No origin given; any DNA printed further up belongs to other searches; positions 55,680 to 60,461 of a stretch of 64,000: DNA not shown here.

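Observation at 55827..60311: Repeat-expanded giant FliD cap (1494 aa) with about ten Flagellin-IN-like modules, a recent intragenic duplication, and a discoidin-like lectin domain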

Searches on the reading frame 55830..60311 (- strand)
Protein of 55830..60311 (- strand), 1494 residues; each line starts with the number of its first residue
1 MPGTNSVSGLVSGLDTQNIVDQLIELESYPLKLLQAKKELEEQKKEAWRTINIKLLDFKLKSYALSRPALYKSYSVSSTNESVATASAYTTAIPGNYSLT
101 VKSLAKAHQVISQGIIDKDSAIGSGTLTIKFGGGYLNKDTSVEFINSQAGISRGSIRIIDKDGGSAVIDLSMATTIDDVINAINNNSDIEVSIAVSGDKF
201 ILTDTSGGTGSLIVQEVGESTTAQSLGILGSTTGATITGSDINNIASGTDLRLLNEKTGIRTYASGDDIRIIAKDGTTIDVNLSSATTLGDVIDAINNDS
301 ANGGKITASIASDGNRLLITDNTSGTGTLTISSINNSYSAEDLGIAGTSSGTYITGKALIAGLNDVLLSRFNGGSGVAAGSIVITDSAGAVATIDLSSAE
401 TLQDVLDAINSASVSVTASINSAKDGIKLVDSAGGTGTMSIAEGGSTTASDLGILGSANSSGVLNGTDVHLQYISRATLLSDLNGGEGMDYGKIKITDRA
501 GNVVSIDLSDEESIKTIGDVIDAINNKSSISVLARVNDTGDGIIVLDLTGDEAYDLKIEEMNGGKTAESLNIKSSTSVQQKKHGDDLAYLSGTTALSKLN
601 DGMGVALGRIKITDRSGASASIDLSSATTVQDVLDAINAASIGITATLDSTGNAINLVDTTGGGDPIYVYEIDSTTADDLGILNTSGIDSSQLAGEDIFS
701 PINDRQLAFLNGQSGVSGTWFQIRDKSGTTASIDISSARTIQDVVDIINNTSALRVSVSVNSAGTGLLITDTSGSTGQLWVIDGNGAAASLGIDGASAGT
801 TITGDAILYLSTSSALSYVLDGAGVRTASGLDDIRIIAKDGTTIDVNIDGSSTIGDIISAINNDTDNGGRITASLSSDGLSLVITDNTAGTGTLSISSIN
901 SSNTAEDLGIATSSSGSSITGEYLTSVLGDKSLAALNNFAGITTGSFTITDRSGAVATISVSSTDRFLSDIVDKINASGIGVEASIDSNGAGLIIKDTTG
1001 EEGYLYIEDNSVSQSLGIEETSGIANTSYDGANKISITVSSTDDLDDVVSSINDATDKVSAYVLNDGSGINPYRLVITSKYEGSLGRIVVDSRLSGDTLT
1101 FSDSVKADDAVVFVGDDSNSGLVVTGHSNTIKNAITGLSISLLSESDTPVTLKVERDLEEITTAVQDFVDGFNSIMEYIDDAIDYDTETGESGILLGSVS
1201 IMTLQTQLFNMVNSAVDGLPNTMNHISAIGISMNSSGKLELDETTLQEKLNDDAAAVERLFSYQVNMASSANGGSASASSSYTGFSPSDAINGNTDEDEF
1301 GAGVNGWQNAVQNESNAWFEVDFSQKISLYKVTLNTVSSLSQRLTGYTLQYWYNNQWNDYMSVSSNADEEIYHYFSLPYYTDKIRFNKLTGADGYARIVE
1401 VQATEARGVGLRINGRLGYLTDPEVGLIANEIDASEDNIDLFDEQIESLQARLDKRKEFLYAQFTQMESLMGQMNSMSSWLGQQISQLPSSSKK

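Call 5: search_protein_families(library=pfam, proteins=[window:55830-60311:-], max_evalue=1)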
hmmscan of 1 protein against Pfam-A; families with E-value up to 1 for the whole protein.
window:55830-60311:- (1494 aa): 11 families
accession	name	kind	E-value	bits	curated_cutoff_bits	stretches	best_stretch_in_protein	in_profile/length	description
PF07195.17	FliD_C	-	4.9e-39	134.6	25.4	1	1121-1476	10-236/236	Flagellar hook-associated protein 2 C-terminus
PF02465.23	FliD_N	-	3.4e-24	85.7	24.8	1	12-108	1-97/97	Flagellar hook-associated protein 2 N-terminus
PF07196.18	Flagellin_IN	-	2e-19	69.9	22.7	7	1029-1080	7-54/55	Flagellin hook IN motif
PF22633.2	F5_F8_type_C_2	-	2.4e-06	28.5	27.8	1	1290-1370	2-76/91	NedA-like, galactose-binding domain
PF21989.2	RA_2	-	2.8e-06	27.7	27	0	269-296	5-32/94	RA like domain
PF02876.24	Stap_Strp_tox_C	-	1.6e-05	25.5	27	0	487-526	50-89/96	Staphylococcal/Streptococcal toxin, beta-grasp domain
PF21403.4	OTU1_UBXL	-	2.5e-05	25.2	22.7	0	163-192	9-38/49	OTU1, UBXL domain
PF23010.2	RA_3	-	0.0097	16.7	27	0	156-186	1-32/94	PHLPP protein RA domain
PF15175.11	SPATA24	-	0.038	14.2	27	1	1428-1484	121-177/182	Spermatogenesis-associated protein 24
PF23881.1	DUF7234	-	0.2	12.2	24.4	0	965-998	23-55/80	Family of unknown function (DUF7234)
PF18036.7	Ubiquitin_4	-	0.93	10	22.8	0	834-865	3-34/89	Ubiquitin-like domain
